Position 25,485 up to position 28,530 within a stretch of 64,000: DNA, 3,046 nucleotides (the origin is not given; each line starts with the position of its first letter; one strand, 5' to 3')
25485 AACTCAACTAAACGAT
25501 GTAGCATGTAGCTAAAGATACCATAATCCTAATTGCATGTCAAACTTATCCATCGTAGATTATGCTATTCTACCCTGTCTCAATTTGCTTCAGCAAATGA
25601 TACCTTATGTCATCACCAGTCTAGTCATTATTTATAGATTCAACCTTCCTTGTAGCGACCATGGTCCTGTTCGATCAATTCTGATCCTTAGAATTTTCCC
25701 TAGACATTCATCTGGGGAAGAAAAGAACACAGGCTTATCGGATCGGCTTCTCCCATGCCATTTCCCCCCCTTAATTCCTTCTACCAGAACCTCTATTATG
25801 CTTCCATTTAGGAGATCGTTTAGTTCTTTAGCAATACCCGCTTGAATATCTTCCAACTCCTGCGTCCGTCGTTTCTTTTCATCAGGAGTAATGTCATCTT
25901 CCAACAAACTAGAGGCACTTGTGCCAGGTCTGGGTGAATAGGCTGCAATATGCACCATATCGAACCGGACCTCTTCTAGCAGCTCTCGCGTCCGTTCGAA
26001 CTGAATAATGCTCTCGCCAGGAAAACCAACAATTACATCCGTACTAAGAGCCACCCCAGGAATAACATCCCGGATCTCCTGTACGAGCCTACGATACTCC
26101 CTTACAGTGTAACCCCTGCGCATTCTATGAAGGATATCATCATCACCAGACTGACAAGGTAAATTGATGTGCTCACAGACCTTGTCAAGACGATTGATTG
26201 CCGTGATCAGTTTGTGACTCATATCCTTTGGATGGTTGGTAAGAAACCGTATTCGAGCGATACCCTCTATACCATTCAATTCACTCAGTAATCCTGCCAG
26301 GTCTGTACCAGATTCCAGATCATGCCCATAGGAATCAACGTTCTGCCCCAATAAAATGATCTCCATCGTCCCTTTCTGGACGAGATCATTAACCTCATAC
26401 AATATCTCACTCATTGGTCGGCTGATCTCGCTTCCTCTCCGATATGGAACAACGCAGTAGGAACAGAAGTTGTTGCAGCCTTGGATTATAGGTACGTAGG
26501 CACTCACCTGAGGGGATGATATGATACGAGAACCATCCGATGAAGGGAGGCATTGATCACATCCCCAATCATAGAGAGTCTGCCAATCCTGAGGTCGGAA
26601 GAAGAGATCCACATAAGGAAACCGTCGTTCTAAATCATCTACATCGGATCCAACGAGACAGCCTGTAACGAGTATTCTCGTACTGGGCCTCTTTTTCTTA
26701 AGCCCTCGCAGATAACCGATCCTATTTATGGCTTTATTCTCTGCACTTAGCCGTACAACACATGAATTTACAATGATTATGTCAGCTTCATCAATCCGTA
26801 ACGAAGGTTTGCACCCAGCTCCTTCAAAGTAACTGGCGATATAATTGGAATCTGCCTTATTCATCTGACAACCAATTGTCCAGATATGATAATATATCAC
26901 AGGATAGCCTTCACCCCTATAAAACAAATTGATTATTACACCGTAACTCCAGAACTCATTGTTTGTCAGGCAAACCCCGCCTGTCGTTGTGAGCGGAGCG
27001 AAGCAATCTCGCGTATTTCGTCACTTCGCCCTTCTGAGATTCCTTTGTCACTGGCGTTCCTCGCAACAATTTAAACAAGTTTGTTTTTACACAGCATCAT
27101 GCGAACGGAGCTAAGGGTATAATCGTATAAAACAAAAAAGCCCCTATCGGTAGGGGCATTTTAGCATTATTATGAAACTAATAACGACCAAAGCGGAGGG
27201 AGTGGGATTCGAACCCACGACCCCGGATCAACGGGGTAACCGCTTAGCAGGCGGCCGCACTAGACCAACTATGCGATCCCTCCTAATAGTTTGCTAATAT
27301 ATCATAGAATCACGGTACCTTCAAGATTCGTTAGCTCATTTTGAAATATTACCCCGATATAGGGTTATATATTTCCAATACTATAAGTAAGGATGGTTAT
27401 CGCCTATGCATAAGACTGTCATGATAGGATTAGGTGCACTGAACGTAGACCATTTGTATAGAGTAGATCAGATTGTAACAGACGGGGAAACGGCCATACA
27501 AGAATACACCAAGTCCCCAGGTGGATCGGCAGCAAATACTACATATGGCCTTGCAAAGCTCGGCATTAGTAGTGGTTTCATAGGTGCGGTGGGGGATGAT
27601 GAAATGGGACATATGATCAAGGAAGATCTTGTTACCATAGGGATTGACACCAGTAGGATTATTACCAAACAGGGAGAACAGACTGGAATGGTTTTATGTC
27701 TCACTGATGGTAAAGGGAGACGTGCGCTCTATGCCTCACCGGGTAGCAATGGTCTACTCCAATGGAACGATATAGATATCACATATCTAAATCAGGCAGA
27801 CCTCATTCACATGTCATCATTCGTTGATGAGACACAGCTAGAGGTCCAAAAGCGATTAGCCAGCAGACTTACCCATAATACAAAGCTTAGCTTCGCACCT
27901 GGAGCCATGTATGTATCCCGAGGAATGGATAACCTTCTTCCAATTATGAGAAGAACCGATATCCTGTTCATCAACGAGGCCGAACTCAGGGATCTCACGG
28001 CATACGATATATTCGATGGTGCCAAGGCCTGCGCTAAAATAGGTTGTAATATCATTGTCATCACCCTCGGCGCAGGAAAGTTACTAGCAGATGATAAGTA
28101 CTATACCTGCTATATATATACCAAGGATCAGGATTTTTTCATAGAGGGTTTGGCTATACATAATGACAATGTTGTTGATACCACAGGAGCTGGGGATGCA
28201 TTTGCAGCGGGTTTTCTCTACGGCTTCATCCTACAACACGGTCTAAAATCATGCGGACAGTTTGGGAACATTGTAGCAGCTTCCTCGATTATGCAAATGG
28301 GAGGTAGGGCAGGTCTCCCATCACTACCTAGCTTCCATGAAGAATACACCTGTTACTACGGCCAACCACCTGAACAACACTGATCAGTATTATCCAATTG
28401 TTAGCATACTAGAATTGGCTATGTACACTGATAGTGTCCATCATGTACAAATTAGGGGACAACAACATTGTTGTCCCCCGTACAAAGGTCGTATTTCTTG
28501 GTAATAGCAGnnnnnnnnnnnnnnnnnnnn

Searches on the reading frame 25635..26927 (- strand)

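Call 55: search_protein_families(library=pfam, proteins=[window:25635-26927:-], max_evalue=0.0001)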
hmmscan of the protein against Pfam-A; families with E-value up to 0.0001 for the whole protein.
window:25635-26927:- (431 aa): 3 families
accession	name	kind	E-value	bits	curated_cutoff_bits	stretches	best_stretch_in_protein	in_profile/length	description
PF04055.27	Radical_SAM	-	6.5e-24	85.4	29.5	1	146-317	2-166/166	Radical SAM superfamily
PF00919.26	UPF0004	-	4e-23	81.7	27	1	13-110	2-97/98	Uncharacterized protein family UPF0004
PF01938.26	TRAM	-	6.3e-07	29.6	21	1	374-429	4-60/61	TRAM domain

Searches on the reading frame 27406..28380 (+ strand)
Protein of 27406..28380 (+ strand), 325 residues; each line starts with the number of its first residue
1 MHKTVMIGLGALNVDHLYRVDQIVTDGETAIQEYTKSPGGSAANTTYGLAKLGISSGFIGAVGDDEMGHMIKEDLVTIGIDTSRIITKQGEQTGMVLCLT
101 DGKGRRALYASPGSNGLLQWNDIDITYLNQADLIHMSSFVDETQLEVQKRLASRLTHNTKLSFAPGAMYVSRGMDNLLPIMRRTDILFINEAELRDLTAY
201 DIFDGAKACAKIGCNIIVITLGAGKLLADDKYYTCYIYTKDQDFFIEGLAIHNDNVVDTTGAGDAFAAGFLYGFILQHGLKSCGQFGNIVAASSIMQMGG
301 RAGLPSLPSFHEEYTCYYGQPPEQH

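Call 55: search_protein_families(library=pfam, proteins=[window:27406-28380:+], max_evalue=0.0001)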
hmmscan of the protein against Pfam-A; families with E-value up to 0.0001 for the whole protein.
window:27406-28380:+ (325 aa): 1 family
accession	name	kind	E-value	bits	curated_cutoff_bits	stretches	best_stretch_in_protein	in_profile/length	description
PF00294.29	PfkB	-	5.7e-49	167.5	25.8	1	9-305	7-300/302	pfkB family carbohydrate kinase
